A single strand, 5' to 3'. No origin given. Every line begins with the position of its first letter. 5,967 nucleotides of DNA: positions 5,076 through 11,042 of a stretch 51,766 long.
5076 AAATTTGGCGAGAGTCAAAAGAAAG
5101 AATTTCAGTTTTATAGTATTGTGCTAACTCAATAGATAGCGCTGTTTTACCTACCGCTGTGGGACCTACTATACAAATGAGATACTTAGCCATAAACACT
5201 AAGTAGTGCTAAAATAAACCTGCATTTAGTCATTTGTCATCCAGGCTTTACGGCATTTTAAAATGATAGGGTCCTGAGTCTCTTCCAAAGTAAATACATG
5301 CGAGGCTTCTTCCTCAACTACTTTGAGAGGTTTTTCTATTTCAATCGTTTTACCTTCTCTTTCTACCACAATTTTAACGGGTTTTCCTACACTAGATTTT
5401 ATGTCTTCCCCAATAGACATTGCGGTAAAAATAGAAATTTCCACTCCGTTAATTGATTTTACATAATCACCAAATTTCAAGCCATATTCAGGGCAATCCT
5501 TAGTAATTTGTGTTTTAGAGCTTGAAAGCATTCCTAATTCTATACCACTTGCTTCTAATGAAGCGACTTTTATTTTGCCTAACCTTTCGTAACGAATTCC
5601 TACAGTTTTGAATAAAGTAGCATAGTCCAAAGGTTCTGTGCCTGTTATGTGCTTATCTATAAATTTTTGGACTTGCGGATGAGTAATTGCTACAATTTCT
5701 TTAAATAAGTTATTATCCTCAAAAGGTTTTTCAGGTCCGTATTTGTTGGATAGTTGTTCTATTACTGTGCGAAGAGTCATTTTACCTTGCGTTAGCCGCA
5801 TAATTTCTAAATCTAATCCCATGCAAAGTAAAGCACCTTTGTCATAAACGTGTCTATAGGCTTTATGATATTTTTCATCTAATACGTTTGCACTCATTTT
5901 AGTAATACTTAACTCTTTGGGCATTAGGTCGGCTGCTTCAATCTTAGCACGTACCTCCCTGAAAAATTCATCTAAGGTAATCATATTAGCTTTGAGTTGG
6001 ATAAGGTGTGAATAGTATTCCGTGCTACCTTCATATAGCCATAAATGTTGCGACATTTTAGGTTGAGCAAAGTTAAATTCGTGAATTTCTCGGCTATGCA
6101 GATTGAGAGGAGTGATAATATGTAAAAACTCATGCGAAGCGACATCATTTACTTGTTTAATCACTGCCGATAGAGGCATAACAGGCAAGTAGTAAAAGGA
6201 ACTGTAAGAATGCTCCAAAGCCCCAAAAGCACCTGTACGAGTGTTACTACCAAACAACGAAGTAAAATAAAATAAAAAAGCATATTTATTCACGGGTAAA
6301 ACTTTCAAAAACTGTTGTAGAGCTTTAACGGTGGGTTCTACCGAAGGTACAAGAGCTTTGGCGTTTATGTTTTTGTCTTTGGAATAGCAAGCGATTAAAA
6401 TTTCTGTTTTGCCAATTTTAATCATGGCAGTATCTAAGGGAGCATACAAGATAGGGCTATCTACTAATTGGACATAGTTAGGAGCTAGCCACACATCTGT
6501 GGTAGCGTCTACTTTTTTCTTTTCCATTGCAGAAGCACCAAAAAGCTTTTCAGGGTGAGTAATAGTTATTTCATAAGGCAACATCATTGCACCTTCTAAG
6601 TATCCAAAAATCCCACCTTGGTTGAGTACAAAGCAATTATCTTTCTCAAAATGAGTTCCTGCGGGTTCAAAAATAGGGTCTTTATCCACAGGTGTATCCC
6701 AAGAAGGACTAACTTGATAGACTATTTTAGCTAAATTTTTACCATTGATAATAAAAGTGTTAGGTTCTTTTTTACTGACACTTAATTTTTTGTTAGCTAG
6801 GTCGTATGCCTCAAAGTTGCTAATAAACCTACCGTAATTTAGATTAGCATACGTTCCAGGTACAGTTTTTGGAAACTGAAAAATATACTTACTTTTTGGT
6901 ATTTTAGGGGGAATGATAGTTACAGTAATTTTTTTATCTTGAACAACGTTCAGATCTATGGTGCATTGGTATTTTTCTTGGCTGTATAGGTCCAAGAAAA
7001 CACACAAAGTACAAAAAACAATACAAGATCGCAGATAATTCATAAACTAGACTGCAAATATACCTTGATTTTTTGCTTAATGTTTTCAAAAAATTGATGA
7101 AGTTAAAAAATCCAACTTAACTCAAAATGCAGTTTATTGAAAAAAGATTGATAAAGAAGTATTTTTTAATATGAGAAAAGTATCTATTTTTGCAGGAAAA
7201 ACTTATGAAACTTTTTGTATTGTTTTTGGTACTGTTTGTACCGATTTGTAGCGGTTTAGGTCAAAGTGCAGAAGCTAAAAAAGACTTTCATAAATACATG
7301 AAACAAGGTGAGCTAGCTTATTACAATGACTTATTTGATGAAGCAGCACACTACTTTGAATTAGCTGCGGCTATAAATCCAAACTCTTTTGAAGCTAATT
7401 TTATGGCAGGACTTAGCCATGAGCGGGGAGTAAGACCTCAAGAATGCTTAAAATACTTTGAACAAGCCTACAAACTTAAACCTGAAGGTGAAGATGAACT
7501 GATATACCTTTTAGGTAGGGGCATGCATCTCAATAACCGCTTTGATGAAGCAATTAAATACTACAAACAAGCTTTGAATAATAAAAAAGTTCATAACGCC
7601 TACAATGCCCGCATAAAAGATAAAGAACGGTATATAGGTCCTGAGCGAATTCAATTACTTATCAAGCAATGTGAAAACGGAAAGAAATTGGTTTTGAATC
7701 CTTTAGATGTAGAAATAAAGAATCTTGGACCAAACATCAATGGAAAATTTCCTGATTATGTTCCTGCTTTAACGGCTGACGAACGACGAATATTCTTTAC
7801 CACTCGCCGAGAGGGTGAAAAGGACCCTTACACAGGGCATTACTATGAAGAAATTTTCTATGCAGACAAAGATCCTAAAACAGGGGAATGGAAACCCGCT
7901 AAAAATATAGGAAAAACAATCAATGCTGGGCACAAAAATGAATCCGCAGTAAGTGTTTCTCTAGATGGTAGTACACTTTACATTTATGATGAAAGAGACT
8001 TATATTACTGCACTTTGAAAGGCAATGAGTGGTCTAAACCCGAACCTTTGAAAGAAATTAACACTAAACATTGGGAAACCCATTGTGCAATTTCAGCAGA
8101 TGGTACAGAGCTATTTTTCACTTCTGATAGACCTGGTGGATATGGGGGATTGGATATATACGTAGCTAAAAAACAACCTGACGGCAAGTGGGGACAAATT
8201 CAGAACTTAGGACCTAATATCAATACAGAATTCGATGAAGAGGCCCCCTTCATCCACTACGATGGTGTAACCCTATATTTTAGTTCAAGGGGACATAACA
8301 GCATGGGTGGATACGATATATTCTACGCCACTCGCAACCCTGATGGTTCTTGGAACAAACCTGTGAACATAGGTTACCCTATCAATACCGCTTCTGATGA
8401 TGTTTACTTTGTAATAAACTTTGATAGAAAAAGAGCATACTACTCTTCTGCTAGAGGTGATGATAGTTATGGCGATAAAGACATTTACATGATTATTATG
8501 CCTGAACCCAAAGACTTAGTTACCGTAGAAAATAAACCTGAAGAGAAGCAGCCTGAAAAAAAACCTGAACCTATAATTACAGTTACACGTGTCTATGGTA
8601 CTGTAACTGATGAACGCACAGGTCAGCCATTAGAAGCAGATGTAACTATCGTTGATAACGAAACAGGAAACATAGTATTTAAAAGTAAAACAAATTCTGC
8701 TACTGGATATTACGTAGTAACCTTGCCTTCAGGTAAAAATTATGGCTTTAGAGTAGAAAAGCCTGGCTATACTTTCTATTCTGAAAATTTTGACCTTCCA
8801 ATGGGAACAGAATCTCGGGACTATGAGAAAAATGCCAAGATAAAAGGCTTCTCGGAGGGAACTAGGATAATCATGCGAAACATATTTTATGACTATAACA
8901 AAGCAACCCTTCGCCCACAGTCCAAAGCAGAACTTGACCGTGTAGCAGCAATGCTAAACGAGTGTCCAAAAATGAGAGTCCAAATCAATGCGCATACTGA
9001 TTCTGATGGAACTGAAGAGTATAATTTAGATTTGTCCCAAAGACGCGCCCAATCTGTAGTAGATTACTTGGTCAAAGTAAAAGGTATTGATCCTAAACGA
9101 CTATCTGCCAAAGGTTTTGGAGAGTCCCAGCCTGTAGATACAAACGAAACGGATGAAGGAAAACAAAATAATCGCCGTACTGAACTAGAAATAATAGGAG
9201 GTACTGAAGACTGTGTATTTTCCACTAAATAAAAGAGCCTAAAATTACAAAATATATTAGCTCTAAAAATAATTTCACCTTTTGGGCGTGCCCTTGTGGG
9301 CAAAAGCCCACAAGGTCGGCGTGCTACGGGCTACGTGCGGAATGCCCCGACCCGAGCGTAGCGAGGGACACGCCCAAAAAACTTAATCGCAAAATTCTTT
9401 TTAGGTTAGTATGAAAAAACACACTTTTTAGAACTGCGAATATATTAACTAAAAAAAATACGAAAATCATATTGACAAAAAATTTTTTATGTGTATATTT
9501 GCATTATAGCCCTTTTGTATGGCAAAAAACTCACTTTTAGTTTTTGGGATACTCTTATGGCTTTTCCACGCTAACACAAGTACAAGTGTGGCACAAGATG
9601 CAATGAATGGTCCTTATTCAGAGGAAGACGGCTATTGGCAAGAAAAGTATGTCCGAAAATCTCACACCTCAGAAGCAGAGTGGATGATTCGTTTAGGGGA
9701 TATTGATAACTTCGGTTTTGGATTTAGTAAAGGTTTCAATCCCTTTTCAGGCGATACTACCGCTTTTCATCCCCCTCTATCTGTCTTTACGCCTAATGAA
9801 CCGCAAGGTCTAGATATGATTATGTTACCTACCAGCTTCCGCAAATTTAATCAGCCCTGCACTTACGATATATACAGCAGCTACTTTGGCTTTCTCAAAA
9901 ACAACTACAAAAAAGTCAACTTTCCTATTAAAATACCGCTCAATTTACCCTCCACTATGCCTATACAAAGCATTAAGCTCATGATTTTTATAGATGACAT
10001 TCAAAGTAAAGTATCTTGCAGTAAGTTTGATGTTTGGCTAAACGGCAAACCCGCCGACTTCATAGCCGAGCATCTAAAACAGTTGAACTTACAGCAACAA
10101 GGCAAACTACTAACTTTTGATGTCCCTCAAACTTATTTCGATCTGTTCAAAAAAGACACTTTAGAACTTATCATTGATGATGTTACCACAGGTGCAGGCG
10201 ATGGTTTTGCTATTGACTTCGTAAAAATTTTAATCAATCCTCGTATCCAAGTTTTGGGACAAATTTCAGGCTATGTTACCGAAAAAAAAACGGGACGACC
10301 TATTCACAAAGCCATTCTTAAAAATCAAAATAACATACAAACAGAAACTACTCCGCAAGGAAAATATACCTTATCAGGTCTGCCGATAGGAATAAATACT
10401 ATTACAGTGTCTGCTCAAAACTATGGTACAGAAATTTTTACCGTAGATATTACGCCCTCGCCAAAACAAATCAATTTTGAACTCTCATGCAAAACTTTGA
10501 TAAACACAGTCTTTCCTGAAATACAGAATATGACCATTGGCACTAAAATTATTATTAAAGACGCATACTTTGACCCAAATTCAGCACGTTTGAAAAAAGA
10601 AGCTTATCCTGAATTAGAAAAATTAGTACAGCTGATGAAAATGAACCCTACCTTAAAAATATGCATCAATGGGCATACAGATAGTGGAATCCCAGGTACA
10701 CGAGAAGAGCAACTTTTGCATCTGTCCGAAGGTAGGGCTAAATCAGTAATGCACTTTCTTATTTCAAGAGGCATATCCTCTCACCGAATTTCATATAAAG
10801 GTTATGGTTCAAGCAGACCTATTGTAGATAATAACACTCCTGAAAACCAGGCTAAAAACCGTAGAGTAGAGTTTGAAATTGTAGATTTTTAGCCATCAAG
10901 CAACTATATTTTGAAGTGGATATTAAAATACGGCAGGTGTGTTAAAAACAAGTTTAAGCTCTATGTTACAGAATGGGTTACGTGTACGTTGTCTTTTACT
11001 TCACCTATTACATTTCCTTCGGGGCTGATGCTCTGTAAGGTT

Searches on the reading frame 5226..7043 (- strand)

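Call 96: search_protein_families(library=pfam, proteins=[window:5226-7043:-], max_evalue=0.000001)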
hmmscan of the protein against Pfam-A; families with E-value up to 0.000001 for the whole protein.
window:5226-7043:- (605 aa): 2 families
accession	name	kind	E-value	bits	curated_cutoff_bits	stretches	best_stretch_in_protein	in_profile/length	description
PF17899.6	Peptidase_M61_N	-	3.6e-33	115.4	23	1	27-201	2-167/168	Peptidase M61 N-terminal domain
PF05299.18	Peptidase_M61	-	1.9e-15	57.7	22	1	300-405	4-117/118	M61 glycyl aminopeptidase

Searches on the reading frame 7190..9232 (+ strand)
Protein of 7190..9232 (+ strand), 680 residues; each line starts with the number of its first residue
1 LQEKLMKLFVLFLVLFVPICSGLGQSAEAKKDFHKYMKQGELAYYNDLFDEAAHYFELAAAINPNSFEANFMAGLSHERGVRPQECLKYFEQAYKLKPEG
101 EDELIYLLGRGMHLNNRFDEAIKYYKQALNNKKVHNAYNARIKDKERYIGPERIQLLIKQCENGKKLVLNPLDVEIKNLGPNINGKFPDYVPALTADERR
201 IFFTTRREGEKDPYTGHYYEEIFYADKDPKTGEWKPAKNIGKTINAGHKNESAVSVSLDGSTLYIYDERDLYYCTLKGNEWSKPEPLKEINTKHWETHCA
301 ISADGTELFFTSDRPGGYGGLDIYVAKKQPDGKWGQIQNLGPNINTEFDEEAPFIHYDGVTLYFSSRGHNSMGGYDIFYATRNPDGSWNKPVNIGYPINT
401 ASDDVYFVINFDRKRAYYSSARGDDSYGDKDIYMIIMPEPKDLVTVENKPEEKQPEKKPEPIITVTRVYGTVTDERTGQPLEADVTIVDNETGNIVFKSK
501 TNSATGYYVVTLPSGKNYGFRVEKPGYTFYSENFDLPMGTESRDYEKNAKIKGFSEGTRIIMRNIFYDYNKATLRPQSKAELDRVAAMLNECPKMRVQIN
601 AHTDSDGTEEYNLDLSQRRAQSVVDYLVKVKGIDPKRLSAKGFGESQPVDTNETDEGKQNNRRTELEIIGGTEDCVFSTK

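Call 31: search_protein_families(library=pfam, proteins=[window:7190-9232:+], max_evalue=0.00001)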
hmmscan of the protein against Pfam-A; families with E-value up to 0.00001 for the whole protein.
window:7190-9232:+ (680 aa): 7 families
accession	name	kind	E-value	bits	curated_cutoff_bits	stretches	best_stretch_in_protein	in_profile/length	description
PF00691.25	OmpA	-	5.6e-27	94.4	27.2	1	566-662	1-98/98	OmpA family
PF07676.18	PD40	-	2.1e-21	75.8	20.9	1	340-378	1-37/38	WD40-like Beta Propeller Repeat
PF07719.23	TPR_2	-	4.7e-10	39.2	27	0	104-129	3-28/34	Tetratricopeptide repeat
PF13620.12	CarboxypepD_reg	-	1.1e-07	32.5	32.3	1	468-541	2-74/82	Carboxypeptidase regulatory-like domain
PF13432.12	TPR_16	-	4.8e-07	30.5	32.7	0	38-99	2-63/65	Tetratricopeptide repeat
PF00515.34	TPR_1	-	1.8e-06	27.9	27.8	0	115-129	14-28/34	Tetratricopeptide repeat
PF13181.12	TPR_8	-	7e-06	26.3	25.7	0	115-130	14-29/34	Tetratricopeptide repeat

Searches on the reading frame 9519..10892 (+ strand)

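Call 31: search_protein_families(library=pfam, proteins=[window:9519-10892:+], max_evalue=0.00001)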
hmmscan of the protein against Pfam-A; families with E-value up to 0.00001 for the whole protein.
window:9519-10892:+ (457 aa): 3 families
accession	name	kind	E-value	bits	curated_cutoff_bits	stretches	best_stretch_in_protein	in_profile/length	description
PF00691.25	OmpA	-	7.2e-22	78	27.2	1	350-448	1-98/98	OmpA family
PF13620.12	CarboxypepD_reg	-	3.3e-10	40.6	32.3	1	248-322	1-81/82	Carboxypeptidase regulatory-like domain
PF13715.12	CarbopepD_reg_2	-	8.8e-08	32.5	32.2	1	249-327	1-81/88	CarboxypepD_reg-like domain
